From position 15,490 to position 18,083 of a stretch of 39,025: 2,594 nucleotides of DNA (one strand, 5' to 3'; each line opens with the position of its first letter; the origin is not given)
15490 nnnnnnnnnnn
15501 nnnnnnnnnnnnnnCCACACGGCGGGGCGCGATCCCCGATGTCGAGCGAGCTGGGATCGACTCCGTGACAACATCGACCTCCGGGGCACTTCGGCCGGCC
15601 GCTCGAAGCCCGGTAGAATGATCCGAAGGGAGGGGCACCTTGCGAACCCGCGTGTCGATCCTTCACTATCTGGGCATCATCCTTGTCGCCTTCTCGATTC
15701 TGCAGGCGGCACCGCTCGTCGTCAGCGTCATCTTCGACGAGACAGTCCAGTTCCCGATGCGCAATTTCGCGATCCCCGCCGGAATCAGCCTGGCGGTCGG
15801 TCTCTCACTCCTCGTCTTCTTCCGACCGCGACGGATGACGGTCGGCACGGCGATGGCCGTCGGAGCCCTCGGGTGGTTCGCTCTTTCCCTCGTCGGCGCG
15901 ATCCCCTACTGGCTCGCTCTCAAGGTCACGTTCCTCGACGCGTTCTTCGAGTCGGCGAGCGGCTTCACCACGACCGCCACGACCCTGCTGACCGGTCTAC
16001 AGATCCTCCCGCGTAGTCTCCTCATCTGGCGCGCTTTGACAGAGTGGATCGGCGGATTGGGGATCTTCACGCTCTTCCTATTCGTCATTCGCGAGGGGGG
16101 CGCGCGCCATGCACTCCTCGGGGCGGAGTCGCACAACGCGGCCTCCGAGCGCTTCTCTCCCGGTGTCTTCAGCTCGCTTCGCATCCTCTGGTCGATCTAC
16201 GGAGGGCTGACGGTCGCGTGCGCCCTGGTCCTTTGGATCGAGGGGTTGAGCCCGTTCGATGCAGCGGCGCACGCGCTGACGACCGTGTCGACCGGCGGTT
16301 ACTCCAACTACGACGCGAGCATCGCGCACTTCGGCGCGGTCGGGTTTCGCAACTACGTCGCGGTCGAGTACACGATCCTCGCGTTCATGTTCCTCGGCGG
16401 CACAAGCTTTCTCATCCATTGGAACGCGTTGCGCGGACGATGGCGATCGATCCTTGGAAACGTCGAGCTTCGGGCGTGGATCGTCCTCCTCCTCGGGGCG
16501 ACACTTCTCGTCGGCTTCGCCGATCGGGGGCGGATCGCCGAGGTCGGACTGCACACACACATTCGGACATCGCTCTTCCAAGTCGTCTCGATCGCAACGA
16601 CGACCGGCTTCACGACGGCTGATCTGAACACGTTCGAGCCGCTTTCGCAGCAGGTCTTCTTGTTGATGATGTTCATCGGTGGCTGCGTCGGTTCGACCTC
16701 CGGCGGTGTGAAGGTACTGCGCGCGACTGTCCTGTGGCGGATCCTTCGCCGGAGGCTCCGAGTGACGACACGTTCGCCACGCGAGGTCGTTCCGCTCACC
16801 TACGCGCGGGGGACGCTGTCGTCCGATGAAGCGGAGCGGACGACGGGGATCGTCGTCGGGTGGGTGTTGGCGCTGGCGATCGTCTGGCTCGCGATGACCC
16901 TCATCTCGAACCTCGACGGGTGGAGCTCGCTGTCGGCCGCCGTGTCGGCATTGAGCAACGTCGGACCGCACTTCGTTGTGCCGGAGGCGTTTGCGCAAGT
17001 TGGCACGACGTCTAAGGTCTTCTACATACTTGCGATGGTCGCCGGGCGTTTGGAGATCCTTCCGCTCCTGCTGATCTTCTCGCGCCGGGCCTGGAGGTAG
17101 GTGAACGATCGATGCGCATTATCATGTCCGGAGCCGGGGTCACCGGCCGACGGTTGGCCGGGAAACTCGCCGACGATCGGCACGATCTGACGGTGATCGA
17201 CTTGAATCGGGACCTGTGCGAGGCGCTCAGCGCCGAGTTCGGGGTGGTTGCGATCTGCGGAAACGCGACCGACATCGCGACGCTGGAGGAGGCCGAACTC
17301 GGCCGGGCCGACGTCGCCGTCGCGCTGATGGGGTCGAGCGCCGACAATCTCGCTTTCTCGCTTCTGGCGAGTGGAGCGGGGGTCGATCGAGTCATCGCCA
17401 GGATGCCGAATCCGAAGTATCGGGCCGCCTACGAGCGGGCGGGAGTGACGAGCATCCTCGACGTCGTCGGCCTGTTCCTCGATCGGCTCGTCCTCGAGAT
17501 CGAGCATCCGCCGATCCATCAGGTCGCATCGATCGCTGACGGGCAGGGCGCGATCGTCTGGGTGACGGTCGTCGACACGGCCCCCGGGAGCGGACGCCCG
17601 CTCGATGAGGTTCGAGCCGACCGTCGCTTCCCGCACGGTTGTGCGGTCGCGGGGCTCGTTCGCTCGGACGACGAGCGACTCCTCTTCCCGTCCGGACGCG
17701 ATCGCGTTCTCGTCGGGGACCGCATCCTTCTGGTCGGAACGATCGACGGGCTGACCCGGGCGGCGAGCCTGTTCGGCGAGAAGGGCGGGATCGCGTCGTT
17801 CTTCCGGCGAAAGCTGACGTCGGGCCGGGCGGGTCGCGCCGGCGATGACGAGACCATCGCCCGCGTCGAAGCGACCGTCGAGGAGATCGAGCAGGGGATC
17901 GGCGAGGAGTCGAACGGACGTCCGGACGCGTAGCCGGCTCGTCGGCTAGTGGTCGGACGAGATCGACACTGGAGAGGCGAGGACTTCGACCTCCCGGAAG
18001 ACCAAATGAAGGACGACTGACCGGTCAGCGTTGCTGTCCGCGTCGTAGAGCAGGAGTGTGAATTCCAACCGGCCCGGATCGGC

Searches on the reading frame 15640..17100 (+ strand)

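Call 63: search_protein_families(library=pfam, proteins=[window:15640-17100:+], max_evalue=0.00001)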
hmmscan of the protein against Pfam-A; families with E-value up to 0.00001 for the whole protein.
window:15640-17100:+ (486 aa): 1 family
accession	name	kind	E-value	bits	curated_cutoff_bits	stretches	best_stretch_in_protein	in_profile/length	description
PF02386.22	TrkH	-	6.4e-50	170.5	27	1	79-481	43-491/502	Cation transport protein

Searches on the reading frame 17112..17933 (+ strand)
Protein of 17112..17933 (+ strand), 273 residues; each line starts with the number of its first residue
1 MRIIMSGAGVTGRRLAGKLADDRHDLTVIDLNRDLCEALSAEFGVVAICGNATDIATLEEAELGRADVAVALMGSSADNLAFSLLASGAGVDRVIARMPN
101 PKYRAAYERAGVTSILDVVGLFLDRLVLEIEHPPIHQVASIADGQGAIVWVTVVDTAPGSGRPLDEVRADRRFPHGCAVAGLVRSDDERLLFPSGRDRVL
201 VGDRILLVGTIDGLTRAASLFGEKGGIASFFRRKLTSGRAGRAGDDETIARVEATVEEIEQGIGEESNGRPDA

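Call 63: search_protein_families(library=pfam, proteins=[window:17112-17933:+], max_evalue=0.00001)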
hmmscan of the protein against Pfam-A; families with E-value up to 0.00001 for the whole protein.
window:17112-17933:+ (273 aa): 2 families
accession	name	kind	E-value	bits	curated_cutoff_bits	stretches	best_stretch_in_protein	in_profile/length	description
PF02254.24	TrkA_N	-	3.3e-22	79.4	23.8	1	4-115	2-113/116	TrkA-N domain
PF02080.26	TrkA_C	-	3.8e-11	43.1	27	1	148-222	1-71/71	TrkA-C domain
